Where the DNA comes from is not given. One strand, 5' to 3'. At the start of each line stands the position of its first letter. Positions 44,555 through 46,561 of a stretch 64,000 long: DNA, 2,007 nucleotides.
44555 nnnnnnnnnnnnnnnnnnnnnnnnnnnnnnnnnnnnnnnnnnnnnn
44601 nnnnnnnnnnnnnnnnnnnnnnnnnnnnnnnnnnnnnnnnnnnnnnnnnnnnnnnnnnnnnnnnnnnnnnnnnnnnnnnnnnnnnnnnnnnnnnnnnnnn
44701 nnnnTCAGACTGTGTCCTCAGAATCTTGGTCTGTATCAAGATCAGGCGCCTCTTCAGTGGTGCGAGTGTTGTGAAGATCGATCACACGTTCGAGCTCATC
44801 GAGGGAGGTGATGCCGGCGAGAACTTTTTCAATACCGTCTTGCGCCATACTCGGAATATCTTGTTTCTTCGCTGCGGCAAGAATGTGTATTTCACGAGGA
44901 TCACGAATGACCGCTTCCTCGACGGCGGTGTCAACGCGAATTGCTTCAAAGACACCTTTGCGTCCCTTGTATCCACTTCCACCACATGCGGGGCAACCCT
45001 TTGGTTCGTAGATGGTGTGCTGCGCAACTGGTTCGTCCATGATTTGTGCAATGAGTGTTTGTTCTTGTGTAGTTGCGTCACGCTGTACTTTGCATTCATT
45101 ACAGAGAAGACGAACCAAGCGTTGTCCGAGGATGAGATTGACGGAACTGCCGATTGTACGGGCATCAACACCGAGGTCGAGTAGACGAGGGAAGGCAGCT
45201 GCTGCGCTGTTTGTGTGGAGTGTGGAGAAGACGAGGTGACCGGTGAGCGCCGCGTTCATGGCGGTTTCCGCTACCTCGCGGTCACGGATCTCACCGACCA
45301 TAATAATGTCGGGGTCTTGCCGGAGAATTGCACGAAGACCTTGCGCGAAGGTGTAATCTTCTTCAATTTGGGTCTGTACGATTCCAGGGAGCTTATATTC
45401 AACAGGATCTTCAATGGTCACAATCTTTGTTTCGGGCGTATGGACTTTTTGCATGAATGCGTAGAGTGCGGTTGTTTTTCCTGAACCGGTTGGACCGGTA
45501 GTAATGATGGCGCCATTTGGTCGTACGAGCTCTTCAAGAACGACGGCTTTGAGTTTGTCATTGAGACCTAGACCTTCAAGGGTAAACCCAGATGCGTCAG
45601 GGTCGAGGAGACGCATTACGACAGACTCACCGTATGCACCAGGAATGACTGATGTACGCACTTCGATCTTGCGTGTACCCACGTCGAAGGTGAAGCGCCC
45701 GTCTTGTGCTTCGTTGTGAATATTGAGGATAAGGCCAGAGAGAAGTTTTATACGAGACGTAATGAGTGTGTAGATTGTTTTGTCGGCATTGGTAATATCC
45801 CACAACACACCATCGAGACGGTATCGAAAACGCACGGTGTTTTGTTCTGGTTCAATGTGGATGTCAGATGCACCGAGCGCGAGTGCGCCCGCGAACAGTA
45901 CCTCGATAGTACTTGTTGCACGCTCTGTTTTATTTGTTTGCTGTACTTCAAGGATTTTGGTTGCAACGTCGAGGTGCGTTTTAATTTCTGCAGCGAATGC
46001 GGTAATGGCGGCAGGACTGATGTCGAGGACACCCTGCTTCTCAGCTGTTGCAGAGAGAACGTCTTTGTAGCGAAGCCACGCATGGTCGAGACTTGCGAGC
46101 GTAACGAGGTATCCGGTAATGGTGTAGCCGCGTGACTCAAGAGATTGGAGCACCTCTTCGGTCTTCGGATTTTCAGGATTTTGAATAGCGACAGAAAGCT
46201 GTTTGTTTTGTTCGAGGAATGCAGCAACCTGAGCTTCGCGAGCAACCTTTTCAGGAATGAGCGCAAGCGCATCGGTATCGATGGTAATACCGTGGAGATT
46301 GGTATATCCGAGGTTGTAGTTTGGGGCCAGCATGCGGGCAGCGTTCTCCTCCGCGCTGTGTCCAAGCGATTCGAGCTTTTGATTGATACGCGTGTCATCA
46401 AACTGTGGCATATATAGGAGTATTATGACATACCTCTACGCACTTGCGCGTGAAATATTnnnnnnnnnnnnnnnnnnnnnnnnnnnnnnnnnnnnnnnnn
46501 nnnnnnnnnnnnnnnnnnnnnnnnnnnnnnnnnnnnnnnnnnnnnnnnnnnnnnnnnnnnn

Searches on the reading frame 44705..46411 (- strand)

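Call 58: search_protein_families(library=pfam, proteins=[window:44705-46411:-], max_evalue=0.0001)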
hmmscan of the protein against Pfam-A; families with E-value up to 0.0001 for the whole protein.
window:44705-46411:- (568 aa): 2 families
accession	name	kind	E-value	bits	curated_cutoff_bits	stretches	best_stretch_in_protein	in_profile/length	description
PF00437.27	T2SSE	-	7.8e-112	374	24.9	1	167-542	10-370/370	Type II/IV secretion system protein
PF05157.20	MshEN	-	9.2e-08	32.4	23.1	1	32-115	1-83/90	MshEN domain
